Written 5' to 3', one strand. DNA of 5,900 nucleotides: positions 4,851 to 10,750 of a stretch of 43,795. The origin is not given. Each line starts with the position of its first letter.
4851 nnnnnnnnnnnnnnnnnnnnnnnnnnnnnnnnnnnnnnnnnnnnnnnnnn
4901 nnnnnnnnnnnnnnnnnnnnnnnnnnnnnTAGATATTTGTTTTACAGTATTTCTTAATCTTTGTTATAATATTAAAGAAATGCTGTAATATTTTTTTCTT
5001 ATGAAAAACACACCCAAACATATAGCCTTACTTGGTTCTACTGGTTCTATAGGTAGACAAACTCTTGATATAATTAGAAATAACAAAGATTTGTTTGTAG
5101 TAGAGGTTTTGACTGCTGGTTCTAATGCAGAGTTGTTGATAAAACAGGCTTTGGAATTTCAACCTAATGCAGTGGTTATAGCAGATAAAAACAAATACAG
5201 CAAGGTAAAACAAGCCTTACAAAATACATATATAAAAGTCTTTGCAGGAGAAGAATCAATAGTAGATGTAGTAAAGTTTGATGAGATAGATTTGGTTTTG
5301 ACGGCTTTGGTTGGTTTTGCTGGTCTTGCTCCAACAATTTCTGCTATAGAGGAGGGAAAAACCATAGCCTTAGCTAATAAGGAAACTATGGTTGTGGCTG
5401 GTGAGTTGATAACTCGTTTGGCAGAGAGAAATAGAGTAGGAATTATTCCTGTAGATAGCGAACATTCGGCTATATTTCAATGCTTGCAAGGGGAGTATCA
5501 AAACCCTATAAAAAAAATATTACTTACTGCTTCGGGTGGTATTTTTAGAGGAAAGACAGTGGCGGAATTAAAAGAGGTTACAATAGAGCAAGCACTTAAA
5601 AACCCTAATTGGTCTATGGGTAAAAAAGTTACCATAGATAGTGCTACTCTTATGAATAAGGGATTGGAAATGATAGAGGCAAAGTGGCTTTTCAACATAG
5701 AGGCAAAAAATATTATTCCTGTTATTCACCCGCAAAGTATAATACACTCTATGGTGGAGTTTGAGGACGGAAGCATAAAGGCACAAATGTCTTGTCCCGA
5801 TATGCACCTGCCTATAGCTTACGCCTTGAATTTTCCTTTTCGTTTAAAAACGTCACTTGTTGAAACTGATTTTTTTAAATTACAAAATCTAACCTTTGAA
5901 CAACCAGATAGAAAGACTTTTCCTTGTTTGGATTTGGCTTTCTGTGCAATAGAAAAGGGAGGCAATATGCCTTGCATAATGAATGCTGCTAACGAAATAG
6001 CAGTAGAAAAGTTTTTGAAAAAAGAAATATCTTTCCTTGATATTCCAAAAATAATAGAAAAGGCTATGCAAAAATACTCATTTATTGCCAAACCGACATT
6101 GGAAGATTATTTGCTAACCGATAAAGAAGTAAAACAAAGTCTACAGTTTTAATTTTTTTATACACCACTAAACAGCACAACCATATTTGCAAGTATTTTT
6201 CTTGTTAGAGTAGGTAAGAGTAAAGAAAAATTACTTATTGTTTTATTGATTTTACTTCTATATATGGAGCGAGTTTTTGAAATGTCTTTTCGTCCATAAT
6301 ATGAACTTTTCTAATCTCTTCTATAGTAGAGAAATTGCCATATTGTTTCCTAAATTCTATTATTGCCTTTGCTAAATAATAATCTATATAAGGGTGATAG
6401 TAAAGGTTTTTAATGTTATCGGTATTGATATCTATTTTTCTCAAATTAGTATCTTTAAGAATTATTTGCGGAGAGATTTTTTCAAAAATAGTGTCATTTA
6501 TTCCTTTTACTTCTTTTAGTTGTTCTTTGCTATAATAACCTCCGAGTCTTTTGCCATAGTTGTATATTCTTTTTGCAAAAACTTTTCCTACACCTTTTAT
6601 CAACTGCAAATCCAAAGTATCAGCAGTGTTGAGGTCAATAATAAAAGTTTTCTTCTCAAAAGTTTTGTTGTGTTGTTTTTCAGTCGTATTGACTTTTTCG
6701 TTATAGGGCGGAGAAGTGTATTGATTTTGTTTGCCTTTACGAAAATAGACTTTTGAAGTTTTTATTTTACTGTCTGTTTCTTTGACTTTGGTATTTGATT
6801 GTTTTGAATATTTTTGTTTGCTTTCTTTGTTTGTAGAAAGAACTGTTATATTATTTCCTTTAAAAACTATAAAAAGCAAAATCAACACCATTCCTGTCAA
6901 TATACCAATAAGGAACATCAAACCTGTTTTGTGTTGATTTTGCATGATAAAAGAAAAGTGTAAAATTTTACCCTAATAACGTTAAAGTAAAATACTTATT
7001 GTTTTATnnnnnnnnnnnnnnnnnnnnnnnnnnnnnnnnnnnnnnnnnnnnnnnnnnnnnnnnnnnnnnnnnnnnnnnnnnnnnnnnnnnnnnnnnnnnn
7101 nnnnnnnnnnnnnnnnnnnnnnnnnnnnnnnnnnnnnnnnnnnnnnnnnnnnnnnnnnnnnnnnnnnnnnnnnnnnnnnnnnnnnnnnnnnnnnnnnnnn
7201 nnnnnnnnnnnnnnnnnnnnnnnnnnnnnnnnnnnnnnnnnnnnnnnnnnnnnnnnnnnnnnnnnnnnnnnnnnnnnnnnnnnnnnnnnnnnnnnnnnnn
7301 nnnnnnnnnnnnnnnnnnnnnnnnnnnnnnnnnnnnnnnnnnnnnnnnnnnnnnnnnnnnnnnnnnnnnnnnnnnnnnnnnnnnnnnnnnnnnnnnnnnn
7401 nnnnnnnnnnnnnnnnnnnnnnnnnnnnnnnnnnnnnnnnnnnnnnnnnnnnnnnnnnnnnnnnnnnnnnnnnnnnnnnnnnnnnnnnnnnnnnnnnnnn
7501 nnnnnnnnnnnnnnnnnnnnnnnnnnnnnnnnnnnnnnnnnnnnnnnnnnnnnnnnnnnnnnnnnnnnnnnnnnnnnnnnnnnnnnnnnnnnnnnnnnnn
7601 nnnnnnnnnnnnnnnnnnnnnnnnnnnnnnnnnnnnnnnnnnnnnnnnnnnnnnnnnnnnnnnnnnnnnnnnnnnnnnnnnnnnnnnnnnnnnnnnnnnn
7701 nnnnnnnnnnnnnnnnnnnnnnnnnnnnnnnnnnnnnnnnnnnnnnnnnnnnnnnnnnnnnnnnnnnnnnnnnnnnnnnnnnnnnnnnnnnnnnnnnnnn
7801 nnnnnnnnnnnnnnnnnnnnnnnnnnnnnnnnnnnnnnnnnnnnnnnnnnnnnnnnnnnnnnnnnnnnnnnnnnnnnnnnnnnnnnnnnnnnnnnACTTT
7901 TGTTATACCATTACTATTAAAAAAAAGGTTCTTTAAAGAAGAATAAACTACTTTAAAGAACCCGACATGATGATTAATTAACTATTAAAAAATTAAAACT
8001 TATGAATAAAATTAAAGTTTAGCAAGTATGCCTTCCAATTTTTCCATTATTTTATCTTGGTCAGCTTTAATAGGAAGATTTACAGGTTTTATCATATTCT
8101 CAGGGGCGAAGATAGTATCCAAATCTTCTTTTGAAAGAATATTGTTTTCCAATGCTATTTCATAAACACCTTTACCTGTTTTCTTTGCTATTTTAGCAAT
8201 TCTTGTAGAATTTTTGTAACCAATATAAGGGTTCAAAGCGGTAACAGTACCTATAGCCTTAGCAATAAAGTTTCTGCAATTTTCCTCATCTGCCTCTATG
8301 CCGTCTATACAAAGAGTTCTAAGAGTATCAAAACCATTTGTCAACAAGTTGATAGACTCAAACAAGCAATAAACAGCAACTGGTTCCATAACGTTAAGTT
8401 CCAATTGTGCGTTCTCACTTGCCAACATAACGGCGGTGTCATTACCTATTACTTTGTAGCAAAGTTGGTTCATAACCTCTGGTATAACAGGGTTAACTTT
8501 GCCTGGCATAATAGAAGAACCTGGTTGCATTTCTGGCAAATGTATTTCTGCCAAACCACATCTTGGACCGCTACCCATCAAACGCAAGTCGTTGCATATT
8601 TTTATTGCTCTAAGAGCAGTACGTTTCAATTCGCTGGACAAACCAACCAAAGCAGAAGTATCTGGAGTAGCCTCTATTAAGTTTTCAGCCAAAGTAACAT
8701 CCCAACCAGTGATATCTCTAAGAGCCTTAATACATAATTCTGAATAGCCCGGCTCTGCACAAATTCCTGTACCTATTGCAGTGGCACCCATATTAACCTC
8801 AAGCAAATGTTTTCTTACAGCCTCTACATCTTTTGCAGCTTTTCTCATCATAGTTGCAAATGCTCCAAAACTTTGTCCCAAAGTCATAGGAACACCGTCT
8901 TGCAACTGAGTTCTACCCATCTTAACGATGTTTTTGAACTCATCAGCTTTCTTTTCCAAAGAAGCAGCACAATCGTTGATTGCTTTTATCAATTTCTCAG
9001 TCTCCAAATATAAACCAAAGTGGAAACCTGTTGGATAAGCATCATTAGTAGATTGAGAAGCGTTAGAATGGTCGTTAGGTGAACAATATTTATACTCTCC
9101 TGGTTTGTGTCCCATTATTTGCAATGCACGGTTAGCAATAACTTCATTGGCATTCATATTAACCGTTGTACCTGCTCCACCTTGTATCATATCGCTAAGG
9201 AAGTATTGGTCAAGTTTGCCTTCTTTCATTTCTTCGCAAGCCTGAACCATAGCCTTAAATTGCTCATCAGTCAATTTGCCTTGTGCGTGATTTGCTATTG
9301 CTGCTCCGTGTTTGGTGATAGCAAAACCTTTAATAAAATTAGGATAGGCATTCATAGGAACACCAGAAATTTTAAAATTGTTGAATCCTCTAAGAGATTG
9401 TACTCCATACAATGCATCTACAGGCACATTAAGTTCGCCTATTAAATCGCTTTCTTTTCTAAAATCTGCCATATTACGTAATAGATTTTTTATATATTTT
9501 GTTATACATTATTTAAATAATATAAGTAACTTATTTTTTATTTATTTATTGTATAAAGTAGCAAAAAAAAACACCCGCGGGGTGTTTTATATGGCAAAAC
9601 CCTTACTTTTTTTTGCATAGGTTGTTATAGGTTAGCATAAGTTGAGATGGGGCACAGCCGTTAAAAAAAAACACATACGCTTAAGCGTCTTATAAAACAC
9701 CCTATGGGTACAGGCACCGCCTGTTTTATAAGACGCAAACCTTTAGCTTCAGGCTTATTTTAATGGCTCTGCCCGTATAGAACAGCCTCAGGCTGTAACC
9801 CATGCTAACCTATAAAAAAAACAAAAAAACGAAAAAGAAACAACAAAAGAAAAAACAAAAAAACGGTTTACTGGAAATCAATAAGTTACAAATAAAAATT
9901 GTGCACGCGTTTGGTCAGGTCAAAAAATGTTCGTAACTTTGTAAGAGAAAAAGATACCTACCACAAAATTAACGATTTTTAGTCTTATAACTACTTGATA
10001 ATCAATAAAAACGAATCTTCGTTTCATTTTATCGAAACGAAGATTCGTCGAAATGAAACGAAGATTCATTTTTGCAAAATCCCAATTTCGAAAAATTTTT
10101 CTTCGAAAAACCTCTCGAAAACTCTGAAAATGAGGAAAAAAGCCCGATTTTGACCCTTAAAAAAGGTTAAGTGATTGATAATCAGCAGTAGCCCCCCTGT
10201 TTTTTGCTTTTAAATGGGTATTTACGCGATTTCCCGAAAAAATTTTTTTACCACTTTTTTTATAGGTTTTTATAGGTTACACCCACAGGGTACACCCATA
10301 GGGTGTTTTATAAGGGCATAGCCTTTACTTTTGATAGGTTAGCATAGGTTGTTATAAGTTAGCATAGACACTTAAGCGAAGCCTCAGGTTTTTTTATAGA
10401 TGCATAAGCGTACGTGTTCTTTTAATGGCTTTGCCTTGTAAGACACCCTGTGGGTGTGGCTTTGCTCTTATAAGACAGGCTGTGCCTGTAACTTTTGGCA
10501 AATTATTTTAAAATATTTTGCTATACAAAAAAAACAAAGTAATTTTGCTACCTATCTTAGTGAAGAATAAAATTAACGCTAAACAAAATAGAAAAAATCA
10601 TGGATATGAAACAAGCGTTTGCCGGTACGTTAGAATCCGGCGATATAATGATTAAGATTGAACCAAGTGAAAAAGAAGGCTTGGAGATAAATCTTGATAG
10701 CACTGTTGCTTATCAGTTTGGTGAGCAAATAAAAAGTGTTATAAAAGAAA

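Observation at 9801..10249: Twin ~445-bp non-coding element present twice, each time between divergent genes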

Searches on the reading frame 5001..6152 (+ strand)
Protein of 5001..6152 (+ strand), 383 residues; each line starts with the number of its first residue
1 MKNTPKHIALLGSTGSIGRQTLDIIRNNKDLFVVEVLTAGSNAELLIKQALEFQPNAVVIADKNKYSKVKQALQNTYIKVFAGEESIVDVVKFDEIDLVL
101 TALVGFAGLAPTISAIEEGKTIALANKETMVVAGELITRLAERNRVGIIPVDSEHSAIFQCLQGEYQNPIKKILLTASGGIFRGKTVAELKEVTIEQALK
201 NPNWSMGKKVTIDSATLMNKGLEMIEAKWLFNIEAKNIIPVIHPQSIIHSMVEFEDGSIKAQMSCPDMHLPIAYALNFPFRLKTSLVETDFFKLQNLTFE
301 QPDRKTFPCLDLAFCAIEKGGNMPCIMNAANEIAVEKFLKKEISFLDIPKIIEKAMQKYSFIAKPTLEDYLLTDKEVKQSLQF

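Call 46: search_protein_families(library=pfam, proteins=[window:5001-6152:+])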
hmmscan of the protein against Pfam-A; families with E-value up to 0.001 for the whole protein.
window:5001-6152:+ (383 aa): 4 families
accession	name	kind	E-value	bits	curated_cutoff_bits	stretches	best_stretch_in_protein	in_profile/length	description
PF02670.22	DXP_reductoisom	-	4.6e-45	153.9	21.7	1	8-134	1-129/129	1-deoxy-D-xylulose 5-phosphate reductoisomerase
PF13288.12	DXPR_C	-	1.5e-41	141.7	27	1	263-379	1-114/115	DXP reductoisomerase C-terminal domain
PF08436.17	DXP_redisom_C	-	2.8e-40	136.8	26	1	148-231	1-84/84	1-deoxy-D-xylulose 5-phosphate reductoisomerase C-terminal domain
PF01118.30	Semialdhyde_dh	-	0.00044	21.1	26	0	8-52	2-46/121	Semialdehyde dehydrogenase, NAD binding domain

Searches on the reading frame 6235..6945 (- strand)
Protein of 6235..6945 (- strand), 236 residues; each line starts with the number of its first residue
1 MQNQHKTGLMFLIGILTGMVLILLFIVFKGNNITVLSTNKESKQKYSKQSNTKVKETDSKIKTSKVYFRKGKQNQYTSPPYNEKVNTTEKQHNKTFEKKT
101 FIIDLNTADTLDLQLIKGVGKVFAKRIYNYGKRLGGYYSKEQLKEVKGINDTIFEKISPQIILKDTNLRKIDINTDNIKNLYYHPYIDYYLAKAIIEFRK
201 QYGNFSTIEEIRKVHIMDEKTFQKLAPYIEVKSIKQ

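Call 46: search_protein_families(library=pfam, proteins=[window:6235-6945:-])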
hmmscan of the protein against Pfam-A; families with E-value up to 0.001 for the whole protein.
window:6235-6945:- (236 aa): 2 families
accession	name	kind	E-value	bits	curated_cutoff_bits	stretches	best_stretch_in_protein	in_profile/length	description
PF12836.13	HHH_3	-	1.2e-32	112.2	27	2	167-229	2-64/65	Helix-hairpin-helix motif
PF14851.11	FAM176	-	0.00053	20.3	31.5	1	3-75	18-92/152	FAM176 family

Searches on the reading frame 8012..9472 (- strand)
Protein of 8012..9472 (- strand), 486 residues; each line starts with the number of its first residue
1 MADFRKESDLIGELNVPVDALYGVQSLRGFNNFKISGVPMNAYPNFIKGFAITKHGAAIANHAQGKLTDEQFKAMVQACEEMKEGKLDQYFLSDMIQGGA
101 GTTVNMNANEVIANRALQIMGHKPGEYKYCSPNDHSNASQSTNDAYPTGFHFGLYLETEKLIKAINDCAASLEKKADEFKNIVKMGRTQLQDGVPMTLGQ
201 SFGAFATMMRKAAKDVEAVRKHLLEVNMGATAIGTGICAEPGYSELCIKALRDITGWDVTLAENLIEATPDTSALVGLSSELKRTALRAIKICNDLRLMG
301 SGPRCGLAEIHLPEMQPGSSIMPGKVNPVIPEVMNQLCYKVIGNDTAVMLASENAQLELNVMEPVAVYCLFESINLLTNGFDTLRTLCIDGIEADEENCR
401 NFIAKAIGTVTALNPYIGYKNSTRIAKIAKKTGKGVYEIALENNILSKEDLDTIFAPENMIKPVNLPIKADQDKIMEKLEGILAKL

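Call 28: find_encoding_contigs(protein=window:8012-9472:-, flank=4000, max_places=10)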
Protein window:8012-9472:- (486 aa): no gene with exactly this product is on record in the collection.

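Call 30: find_homologous_proteins(query=window:8012-9472:-, max_evalue=1e-100)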
Query window:8012-9472:- (486 aa): 8000 proteins with E <= 1e-100 among 8000 candidates; the best 120 are listed.
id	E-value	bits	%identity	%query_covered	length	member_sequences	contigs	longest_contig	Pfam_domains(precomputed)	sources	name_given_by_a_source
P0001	0.0e+0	1051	96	100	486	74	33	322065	PF10415.15,PF00206.26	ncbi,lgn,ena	-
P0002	0.0e+0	1016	93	100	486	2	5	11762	PF10415.15,PF00206.26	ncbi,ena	-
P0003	2.1e-273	926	85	100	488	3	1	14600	PF10415.15,PF00206.26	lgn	-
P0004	4.3e-271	918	85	99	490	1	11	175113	PF10415.15,PF00206.26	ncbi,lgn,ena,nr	ncbi:MAG: aspartate ammonia-lyase [Bacteroidales bacterium]|nr:aspartate ammonia-lyase [Bacteroidale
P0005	1.6e-270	916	84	99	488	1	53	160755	PF10415.15,PF00206.26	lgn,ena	-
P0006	2.7e-268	909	84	99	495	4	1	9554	PF10415.15,PF00206.26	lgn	-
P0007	9.1e-255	864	81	99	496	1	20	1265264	PF10415.15,PF00206.26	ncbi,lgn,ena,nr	ncbi:MAG: aspartate ammonia-lyase [Bacteroidales bacterium]|nr:aspartate ammonia-lyase [Bacteroidale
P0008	2.7e-234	797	77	96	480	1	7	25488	PF10415.15,PF00206.26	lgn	-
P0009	3.8e-234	796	77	96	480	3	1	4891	PF10415.15,PF00206.26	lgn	-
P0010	1.1e-232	791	76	96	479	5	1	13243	PF10415.15,PF00206.26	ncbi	-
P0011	1.1e-231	788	76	96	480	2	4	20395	PF10415.15,PF00206.26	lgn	-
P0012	2.0e-231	787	77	96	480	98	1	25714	PF10415.15,PF00206.26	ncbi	ncbi:MAG: aspartate ammonia-lyase [Candidatus Aphodosoma sp.]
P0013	2.7e-231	787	76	96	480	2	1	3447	PF10415.15,PF00206.26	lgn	-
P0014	3.5e-231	786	75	96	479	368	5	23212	PF10415.15,PF00206.26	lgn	-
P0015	1.3e-230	784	73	99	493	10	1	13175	PF10415.15,PF00206.26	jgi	jgi:aspartate ammonia-lyase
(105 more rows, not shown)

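Call 31: find_encoding_contigs(protein=P0001, flank=5000, max_places=6)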
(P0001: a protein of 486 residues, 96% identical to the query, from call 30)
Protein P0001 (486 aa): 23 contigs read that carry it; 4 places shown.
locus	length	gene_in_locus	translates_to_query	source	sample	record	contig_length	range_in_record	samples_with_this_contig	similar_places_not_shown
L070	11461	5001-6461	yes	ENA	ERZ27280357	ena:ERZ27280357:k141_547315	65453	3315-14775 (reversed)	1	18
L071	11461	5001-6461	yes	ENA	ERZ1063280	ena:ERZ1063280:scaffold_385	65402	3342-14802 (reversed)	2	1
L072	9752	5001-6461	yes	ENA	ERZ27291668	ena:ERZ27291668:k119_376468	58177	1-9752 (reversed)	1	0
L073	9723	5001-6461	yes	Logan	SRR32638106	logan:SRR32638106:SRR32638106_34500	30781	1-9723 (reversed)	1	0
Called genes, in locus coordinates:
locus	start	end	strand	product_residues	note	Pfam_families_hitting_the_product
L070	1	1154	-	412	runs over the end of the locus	PF00675:Peptidase_M16, PF05193:Peptidase_M16_C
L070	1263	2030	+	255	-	PF04055:Radical_SAM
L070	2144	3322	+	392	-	-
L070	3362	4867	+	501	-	PF00939:Na_sulph_symp, PF03600:CitMHS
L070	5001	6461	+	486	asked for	PF00206:Lyase_1, PF10415:FumaraseC_C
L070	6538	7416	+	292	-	PF00535:Glycos_transf_2, PF10111:Glyco_tranf_2_2 (weak)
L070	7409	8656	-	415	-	PF02040:ArsB, PF03600:CitMHS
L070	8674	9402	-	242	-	PF09603:Fib_succ_major (weak)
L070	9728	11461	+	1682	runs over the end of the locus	?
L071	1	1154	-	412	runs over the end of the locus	PF00675:Peptidase_M16, PF05193:Peptidase_M16_C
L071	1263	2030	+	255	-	PF04055:Radical_SAM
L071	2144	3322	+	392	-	-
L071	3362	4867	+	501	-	PF00939:Na_sulph_symp, PF03600:CitMHS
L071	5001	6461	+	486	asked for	PF00206:Lyase_1, PF10415:FumaraseC_C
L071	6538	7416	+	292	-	PF00535:Glycos_transf_2, PF10111:Glyco_tranf_2_2 (weak)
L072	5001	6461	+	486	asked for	PF00206:Lyase_1, PF10415:FumaraseC_C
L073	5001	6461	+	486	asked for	PF00206:Lyase_1, PF10415:FumaraseC_C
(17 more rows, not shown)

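Call 32: find_encoding_contigs(protein=P0002, flank=5000, max_places=4)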
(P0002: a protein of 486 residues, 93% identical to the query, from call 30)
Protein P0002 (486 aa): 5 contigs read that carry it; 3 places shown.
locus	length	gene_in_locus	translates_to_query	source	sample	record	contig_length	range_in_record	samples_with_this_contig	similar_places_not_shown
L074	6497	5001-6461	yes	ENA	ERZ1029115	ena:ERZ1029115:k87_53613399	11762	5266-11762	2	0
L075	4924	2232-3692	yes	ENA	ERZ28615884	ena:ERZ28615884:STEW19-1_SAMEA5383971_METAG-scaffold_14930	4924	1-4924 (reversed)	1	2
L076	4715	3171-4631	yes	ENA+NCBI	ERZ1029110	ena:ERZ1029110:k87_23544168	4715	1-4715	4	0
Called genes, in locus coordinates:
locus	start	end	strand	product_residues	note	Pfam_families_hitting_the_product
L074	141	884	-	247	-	PF03099:BPL_LplA_LipB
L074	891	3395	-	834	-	PF26766:Choice_anch_L, PF13585:CHU_C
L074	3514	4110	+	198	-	PF25593:GldD_lipo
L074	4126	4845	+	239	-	PF03740:PdxJ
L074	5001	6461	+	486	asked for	PF00206:Lyase_1, PF10415:FumaraseC_C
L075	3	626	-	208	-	?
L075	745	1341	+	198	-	PF25593:GldD_lipo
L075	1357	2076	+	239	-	PF03740:PdxJ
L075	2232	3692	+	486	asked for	PF00206:Lyase_1, PF10415:FumaraseC_C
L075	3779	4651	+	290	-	PF00535:Glycos_transf_2, PF10111:Glyco_tranf_2_2 (faint)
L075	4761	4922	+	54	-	?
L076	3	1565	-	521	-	?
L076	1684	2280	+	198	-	PF25593:GldD_lipo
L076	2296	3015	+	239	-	PF03740:PdxJ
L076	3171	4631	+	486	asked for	PF00206:Lyase_1, PF10415:FumaraseC_C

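Call 86: find_encoding_contigs(protein=P0004, flank=10000, max_places=5)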
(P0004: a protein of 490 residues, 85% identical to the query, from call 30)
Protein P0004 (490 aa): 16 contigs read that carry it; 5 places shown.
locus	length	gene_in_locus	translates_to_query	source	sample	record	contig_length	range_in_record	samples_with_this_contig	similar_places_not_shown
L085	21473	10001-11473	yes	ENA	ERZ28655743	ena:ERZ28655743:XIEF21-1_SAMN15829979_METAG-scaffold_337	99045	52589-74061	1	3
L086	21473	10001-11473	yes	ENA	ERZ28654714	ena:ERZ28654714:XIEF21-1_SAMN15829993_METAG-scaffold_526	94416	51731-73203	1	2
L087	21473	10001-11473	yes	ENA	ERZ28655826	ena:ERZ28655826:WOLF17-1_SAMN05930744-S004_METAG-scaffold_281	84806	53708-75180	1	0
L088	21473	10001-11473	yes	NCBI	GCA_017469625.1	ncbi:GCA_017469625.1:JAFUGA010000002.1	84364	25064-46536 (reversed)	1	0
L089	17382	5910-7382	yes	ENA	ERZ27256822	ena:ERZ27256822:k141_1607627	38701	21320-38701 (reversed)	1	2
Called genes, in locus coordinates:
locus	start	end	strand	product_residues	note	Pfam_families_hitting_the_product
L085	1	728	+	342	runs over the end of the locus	PF13207:AAA_17, PF13238:AAA_18, PF00383:dCMP_cyt_deam_1, PF14437:MafB19-deam, PF14439:Bd3614-deam (faint)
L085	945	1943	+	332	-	PF02424:ApbE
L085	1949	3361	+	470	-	PF05970:PIF1 (weak), PF13604:AAA_30, PF01443:Viral_helicase1 (faint), PF13245:AAA_19, PF13538:UvrD_C_2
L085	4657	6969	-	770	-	PF01138:RNase_PH, PF03725:RNase_PH_C, PF03726:PNPase, PF01138:RNase_PH, PF00013:KH_1, PF00575:S1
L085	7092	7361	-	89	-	PF00312:Ribosomal_S15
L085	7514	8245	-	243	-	PF01346:FKBP_N, PF00254:FKBP_C (faint)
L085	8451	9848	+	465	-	PF02784:Orn_Arg_deC_N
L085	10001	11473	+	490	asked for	PF00206:Lyase_1, PF10415:FumaraseC_C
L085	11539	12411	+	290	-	PF00535:Glycos_transf_2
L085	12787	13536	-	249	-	PF12844:HTH_19 (weak), PF13560:HTH_31 (weak), PF01381:HTH_3, PF13443:HTH_26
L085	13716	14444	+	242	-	-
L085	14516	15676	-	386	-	PF05684:DUF819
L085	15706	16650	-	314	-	PF14391:DUF4421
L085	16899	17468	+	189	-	PF12464:Mac, PF00132:Hexapep, PF14602:Hexapep_2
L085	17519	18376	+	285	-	PF02498:Bro-N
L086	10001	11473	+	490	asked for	PF00206:Lyase_1, PF10415:FumaraseC_C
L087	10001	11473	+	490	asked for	PF00206:Lyase_1, PF10415:FumaraseC_C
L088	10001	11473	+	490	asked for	PF00206:Lyase_1, PF10415:FumaraseC_C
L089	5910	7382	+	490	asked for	PF00206:Lyase_1, PF10415:FumaraseC_C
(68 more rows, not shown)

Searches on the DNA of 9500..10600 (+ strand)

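Call 7: search_rna_families(source=window, start=9500, end=10600, threshold=evalue, max_evalue=10)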
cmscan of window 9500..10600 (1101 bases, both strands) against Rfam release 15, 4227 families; matches with E-value up to 10: 35.
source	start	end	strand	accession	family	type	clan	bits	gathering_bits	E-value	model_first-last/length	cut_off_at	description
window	10005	10074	+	RF04157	MIR9486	Gene; miRNA;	-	32.4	100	0.00019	1-119/119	no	MIR9486 microRNA precursor family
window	10005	10076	+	RF03583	MIR781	Gene; miRNA;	-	31.9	88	0.0007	1-94/94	no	MIR781 microRNA precursor family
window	10004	10075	-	RF03583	MIR781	Gene; miRNA;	-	29.1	88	0.0038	1-94/94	no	MIR781 microRNA precursor family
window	10007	10113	-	RF00515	PyrR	Cis-reg;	-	28.4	54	0.14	1-115/115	no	PyrR binding site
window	10005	10082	-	RF02371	PyrG_leader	Cis-reg; leader;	-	24.8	65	0.99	1-78/78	no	PyrG leader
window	9997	10103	+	RF01859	Phe_leader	Cis-reg; leader;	-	23.7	55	0.26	1-125/125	no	Phenylalanine leader peptide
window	9988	10101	+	RF02452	ncr1575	Gene; sRNA;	-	23.3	60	0.88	1-212/212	no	Bacillus sRNA ncr1575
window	10004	10076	+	RF03585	mir-3938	Gene; miRNA;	-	22.6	94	0.082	1-88/88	no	mir-3938 microRNA precursor family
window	10004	10079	-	RF00697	mir-186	Gene; miRNA;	-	22.6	70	0.15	1-82/82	no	mir-186 microRNA precursor family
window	9996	10083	-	RF03926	MIR1435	Gene; miRNA;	-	22.2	94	1.6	1-186/186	no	MIR1435 microRNA precursor family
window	9519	9621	-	RF01770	rimP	Cis-reg; leader;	-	22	47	0.69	1-102/102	no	Gammaprotebacteria rimP leader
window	10008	10072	-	RF03966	mir-76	Gene; miRNA;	-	21.6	75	0.12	1-80/80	no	mir-76 microRNA precursor family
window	10024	10082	+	RF03187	MIR1512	Gene; miRNA;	-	21.2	79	0.3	1-94/94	no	MIR1512 microRNA precursor family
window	10008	10072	-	RF04205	MIR2606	Gene; miRNA;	-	21.2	139.7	2.7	1-165/165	no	MIR2606 microRNA precursor family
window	10013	10067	+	RF04205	MIR2606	Gene; miRNA;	-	21.1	139.7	2.8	1-165/165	no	MIR2606 microRNA precursor family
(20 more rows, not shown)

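Call 50: search_dna_similar(query=window:9838-10262:+, collection=plasmids, mode=distant, max_evalue=0.001)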
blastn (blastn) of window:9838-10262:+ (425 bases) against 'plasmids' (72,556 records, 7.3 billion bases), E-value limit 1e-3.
No match.

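Call 51: search_dna_similar(query=window:9838-10262:+, collection=phages, mode=distant, max_evalue=0.001)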
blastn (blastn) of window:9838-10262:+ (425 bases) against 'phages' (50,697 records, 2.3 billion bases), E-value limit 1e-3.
No match.
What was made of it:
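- Tried and rejected: blastn of the element against PLSDB plasmids and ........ phages gave no match (calls 50, 51).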
